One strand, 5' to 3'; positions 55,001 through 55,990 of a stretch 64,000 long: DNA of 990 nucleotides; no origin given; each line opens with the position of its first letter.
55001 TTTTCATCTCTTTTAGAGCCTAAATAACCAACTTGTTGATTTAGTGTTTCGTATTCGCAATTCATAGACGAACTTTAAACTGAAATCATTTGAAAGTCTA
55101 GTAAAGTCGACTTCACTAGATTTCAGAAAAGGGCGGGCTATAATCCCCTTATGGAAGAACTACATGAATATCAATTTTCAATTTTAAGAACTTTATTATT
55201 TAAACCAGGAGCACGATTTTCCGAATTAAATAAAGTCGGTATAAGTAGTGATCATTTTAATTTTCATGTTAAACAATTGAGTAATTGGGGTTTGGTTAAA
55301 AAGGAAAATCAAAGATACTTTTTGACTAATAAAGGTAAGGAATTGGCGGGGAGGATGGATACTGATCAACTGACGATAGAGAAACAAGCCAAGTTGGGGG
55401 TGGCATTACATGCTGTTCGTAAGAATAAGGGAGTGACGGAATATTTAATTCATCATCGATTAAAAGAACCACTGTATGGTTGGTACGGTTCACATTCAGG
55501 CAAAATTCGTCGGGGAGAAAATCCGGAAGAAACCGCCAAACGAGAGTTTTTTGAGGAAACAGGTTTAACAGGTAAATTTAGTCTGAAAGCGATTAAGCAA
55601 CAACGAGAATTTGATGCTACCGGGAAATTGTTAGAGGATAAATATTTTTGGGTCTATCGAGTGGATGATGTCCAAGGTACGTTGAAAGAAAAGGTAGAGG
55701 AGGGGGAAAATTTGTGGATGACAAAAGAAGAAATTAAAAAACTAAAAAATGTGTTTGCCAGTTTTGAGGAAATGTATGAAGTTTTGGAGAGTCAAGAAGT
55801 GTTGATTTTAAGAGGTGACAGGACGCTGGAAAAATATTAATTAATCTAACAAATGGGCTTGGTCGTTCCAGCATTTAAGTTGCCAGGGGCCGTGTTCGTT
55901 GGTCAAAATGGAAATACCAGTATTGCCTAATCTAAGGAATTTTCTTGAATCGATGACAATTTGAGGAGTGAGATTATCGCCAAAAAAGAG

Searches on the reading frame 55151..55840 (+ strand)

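Call 39: search_protein_families(library=pfam, proteins=[window:55151-55840:+], max_evalue=0.001)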
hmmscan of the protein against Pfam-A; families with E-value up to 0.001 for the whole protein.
window:55151-55840:+ (229 aa): 3 families
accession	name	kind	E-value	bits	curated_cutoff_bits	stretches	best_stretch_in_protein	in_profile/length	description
PF00293.34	NUDIX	-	1.5e-12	48.1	21.1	1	98-201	17-123/134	NUDIX domain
PF24038.1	DUF7347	-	4.2e-05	24.1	27.6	1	5-66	10-74/77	Domain of unknown function (DUF7347)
PF14947.12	HTH_45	-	0.00023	21.6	25.5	1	28-69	28-69/77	Winged helix-turn-helix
